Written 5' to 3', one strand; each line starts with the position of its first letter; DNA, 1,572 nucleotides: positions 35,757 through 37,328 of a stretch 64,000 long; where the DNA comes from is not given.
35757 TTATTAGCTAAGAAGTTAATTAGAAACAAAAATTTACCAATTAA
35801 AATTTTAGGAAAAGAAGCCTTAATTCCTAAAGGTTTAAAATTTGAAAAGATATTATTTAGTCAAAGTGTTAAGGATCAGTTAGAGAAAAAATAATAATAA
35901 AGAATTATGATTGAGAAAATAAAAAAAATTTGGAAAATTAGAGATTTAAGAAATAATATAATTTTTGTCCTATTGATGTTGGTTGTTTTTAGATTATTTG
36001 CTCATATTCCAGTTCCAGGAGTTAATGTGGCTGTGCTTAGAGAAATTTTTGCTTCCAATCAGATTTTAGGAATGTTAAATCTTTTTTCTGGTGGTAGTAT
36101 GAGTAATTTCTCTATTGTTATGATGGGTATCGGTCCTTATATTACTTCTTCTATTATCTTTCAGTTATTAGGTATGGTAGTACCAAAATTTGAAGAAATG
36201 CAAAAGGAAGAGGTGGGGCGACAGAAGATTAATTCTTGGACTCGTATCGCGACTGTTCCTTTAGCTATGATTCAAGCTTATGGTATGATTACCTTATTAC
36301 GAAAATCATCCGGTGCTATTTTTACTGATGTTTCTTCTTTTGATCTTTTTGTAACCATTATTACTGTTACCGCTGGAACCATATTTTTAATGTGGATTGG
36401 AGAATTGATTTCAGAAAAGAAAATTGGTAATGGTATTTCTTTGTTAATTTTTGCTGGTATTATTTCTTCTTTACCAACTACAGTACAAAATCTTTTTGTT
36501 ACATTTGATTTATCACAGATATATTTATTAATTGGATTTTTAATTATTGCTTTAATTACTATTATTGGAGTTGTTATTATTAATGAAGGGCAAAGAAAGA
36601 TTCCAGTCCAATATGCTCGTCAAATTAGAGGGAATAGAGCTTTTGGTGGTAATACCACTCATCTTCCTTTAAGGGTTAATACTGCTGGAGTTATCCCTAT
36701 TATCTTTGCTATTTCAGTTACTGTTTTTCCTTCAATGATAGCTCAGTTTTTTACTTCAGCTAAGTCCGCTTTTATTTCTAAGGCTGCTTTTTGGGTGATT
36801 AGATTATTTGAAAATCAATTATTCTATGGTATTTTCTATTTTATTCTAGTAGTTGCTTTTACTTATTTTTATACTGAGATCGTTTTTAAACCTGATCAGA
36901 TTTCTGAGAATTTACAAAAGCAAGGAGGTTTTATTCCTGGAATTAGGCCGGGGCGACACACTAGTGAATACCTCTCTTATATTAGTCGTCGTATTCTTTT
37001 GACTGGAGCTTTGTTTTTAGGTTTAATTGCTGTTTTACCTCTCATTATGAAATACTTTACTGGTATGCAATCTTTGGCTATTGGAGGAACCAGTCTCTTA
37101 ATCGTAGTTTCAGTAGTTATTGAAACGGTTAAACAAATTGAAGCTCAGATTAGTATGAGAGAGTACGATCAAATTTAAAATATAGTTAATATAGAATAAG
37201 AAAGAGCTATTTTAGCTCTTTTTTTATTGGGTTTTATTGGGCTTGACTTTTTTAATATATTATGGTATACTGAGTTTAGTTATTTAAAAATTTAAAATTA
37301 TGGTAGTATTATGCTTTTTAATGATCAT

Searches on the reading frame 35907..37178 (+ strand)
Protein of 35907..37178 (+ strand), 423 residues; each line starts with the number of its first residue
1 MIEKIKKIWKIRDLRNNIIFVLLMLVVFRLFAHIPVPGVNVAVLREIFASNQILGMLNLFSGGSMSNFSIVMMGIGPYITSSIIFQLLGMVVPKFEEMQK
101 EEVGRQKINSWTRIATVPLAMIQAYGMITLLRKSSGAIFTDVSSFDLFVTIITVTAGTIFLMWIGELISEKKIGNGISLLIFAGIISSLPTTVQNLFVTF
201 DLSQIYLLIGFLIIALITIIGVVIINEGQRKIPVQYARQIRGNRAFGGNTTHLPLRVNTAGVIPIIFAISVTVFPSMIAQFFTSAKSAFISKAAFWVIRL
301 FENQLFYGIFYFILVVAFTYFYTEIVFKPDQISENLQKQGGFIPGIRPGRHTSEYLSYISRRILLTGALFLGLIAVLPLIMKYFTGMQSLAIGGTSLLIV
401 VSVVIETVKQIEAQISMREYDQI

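Call 9: find_related_loci(query=window:35907-37175:+, collection=genome_contigs, flank=3000)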
Query window:35907-37175:+ (423 aa) in genome_contigs; peptide patterns used: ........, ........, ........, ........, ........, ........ (x = any residue, [..] = any of these).
599 stretches matched a pattern (row limit reached: there are more); 390 encode a relative of the query (tblastn E <= 1e-3); the best 80 are kept; 80 distinct loci.
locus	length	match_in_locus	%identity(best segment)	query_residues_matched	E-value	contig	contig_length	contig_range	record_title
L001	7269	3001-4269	85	1-423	0e+0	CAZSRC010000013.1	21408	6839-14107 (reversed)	MAG TPA_asm: uncultured Gammaproteobacteria bacterium isolate SRP192927_co9_113 genome assembly, contig: NODE_1625_lengt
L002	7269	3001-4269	89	1-423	0e+0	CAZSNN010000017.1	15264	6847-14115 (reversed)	MAG TPA_asm: uncultured Gammaproteobacteria bacterium isolate binchicken_co45_657 genome assembly, contig: NODE_6798_len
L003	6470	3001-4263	84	1-421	0e+0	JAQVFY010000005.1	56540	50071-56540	MAG: Patescibacteria group bacterium isolate STE_17 NODE_938_length_56540_cov_4.679453_Sandtown_E, whole genome shotgun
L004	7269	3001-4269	84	1-423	0e+0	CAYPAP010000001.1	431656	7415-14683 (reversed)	MAG TPA_asm: uncultured Gammaproteobacteria bacterium isolate SRP241326_co2_355 genome assembly, contig: NODE_7_length_4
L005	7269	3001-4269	81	1-423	0e+0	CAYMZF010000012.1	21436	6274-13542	MAG TPA_asm: uncultured Gammaproteobacteria bacterium isolate SRP192927_co3_442 genome assembly, contig: NODE_5064_lengt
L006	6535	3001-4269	79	1-423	0e+0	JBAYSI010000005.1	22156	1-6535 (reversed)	MAG: Patescibacteria group bacterium isolate SO_2016_LW2_67 scaffold04218_LW138R_2016, whole genome shotgun sequence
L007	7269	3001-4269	79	1-423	0e+0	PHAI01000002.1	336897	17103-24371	MAG: Candidatus Falkowbacteria bacterium HGW-Falkowbacteria-1 08E140C01_scaffold_54, whole genome shotgun sequence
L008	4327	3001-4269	82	1-423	0e+0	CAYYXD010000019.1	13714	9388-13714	MAG TPA_asm: uncultured Gammaproteobacteria bacterium isolate SRP294416_co1_713 genome assembly, contig: NODE_9521_lengt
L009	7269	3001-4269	82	1-423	0e+0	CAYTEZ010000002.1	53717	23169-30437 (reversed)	MAG TPA_asm: uncultured Gammaproteobacteria bacterium isolate SRP170004_co1_41 genome assembly, contig: NODE_718_length_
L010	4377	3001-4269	84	1-423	0e+0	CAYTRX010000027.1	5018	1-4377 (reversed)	MAG TPA_asm: uncultured Gammaproteobacteria bacterium isolate SRP192927_co5_748 genome assembly, contig: NODE_37192_leng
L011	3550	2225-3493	80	1-423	0e+0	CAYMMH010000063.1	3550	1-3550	MAG TPA_asm: uncultured Gammaproteobacteria bacterium isolate SRP192927_co5_476 genome assembly, contig: NODE_65262_leng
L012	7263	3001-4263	74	1-421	0e+0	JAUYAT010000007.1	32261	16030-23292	MAG: bacterium isolate C19_concoct.bin.47 C19_k141_1209, whole genome shotgun sequence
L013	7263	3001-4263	74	1-421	0e+0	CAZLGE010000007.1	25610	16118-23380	MAG TPA_asm: uncultured Gammaproteobacteria bacterium isolate binchicken_co269_228 genome assembly, contig: NODE_1667_le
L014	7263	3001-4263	72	1-421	0e+0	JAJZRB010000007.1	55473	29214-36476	MAG: bacterium isolate SKS1.bin72 NODE_920_length_55473_cov_4.801720, whole genome shotgun sequence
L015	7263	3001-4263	73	1-421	0e+0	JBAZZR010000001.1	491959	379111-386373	MAG: Patescibacteria group bacterium isolate SO_2017_GW3_20 scaffold_3_c3_OW296A_2017, whole genome shotgun sequence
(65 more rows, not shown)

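Call 17: find_related_loci(query=window:35907-37175:+, collection=metagenome_contigs, flank=2500)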
Query window:35907-37175:+ (423 aa) in metagenome_contigs; peptide patterns used: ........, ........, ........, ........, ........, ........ (x = any residue, [..] = any of these).
600 stretches matched a pattern (row limit reached: there are more); 350 encode a relative of the query (tblastn E <= 1e-3); the best 80 are kept; 80 distinct loci.
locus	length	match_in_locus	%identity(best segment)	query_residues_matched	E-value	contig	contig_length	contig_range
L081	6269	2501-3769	88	1-423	0e+0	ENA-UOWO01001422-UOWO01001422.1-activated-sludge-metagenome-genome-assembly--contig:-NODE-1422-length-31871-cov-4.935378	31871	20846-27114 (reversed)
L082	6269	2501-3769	79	1-423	0e+0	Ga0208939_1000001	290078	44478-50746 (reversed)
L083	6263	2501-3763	74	1-421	0e+0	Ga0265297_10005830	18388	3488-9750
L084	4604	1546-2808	74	1-421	0e+0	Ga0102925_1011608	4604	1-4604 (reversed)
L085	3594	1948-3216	73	1-423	0e+0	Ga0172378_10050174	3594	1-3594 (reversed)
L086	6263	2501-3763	74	1-421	0e+0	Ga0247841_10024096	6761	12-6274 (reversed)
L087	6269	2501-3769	73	1-423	0e+0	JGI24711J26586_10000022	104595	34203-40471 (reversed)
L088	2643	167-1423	73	3-421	0e+0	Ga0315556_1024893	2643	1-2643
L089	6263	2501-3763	73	1-421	0e+0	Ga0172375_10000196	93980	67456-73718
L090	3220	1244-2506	71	1-421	0e+0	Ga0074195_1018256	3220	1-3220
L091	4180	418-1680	73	1-421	0e+0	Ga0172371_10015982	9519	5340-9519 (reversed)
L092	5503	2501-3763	71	1-421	0e+0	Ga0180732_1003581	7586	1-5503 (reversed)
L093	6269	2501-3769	69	1-423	0e+0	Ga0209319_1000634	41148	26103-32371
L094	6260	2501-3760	74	2-421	0e+0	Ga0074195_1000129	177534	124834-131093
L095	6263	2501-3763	73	1-421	0e+0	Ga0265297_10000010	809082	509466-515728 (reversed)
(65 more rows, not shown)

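Call 36: find_encoding_contigs(protein=window:35907-37178:+, flank=700, max_places=10)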
Protein window:35907-37178:+ (423 aa): 24 contigs read that carry it; 6 places shown.
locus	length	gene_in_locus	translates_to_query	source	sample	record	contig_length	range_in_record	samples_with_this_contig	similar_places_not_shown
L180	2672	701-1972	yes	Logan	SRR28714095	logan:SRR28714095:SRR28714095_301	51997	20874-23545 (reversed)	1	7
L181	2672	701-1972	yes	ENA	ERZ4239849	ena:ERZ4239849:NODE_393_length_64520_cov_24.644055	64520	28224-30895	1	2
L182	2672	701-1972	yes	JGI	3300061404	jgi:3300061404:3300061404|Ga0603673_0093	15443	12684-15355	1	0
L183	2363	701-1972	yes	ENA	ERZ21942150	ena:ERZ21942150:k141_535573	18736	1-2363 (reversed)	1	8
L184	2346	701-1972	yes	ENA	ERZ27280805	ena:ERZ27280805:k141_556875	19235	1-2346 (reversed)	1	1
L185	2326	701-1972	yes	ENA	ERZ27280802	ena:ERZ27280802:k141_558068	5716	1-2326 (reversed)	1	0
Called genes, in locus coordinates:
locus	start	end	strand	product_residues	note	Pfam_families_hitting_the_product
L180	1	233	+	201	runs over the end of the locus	PF00333:Ribosomal_S5, PF03719:Ribosomal_S5_C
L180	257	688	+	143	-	-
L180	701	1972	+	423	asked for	PF00344:SecY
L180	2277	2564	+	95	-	-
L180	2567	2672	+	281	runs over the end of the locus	PF00557:Peptidase_M24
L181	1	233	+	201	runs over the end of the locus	PF00333:Ribosomal_S5, PF03719:Ribosomal_S5_C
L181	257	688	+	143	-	-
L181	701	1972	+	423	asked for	PF00344:SecY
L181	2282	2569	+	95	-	-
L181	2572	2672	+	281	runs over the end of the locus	PF00557:Peptidase_M24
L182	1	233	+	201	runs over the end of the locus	PF00333:Ribosomal_S5, PF03719:Ribosomal_S5_C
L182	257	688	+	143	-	-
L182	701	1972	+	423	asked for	PF00344:SecY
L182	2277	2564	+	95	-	-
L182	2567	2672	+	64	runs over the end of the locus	?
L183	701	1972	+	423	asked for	PF00344:SecY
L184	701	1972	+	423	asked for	PF00344:SecY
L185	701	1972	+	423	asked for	PF00344:SecY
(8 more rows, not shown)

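Call 68: search_protein_families(library=pfam, proteins=[L005:4390-5457:+], max_evalue=0.001)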
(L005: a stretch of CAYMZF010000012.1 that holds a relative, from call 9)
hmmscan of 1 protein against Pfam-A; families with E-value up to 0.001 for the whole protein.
L005:4390-5457:+ (356 aa): 1 family
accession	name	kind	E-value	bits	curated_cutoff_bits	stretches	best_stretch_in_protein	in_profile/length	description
PF01699.29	Na_Ca_ex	-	5.9e-70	234.5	24.9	2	211-354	2-151/151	Sodium/calcium exchanger protein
